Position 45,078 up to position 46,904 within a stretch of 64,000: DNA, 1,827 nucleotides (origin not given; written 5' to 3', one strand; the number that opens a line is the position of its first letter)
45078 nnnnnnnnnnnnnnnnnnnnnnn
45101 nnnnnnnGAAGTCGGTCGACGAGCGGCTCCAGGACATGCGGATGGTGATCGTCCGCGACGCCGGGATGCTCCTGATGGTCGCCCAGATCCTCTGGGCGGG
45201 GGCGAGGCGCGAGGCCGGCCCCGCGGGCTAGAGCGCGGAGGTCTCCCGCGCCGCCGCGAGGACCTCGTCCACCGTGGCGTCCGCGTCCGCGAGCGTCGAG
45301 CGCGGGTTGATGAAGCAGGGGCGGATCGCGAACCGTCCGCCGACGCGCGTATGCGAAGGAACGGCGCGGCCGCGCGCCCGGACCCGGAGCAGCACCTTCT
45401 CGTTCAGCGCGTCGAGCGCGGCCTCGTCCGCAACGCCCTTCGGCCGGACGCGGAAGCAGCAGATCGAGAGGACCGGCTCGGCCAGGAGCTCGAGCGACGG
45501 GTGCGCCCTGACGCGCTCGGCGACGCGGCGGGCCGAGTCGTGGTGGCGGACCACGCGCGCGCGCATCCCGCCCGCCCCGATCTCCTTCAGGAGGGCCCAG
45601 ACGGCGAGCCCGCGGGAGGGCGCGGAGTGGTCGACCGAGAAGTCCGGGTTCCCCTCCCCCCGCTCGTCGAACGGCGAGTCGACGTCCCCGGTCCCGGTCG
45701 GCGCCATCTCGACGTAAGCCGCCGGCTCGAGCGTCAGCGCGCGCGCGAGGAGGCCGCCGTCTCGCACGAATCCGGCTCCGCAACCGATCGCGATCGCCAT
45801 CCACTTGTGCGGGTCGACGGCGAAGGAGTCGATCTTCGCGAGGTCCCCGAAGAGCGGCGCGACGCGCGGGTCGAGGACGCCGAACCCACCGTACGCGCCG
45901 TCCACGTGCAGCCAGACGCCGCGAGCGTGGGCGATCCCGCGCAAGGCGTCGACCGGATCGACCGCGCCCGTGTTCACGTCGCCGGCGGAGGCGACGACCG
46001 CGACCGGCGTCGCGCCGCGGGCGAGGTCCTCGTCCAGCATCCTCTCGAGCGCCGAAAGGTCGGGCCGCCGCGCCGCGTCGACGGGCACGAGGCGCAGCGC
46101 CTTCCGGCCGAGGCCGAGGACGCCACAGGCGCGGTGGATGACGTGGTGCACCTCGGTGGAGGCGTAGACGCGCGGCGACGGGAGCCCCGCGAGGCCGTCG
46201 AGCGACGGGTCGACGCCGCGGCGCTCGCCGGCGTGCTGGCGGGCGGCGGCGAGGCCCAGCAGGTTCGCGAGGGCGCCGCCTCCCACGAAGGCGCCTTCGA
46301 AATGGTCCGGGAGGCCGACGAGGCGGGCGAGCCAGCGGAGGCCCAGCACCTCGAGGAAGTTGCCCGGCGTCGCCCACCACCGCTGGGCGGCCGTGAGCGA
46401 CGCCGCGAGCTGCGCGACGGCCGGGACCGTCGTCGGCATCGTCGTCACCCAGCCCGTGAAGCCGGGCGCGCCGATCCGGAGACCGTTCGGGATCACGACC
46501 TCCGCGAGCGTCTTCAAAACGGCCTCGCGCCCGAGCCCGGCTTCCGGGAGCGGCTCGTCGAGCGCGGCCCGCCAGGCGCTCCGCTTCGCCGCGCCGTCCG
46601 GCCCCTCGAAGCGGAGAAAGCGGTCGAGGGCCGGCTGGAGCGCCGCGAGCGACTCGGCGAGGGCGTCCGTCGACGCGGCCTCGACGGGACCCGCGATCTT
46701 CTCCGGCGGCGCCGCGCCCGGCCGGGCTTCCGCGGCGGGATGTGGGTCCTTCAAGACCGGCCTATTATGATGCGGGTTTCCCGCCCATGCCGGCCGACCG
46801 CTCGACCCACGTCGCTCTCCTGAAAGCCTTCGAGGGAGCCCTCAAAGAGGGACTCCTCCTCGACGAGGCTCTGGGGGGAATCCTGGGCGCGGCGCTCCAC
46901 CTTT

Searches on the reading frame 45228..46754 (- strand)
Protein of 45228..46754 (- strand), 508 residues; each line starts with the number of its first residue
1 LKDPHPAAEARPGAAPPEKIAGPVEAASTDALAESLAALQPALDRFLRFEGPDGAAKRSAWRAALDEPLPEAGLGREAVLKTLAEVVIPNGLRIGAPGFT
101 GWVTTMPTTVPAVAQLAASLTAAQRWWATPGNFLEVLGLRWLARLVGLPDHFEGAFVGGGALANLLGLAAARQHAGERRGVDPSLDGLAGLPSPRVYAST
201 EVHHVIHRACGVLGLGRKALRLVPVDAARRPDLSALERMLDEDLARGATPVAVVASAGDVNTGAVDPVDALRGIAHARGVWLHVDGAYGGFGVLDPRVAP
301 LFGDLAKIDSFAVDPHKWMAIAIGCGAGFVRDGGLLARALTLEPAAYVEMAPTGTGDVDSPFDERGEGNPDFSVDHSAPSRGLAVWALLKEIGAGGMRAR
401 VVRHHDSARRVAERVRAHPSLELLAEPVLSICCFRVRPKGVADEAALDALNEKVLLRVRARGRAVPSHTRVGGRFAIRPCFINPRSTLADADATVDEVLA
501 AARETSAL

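Call 55: search_protein_families(library=ncbifam, proteins=[window:45228-46754:-], max_evalue=1e-8)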
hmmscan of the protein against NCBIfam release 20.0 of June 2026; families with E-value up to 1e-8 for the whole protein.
window:45228-46754:- (508 aa): 3 families
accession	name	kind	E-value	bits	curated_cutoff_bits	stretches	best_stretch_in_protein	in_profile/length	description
NF052646.1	DABADecarRhbB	equivalog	6.7e-47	160.2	900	1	67-504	68-484/491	L-2,4-diaminobutyrate decarboxylase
TIGR03799.1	NOD_PanD_pyr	equivalog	9.7e-31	106.7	606.1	1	149-447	157-448/522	pyridoxal-dependent aspartate 1-decarboxylase PanP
TIGR03812.1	tyr_de_CO2_Arch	equivalog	3.4e-21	75.5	299.4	1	140-336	66-246/375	tyrosine decarboxylase MfnA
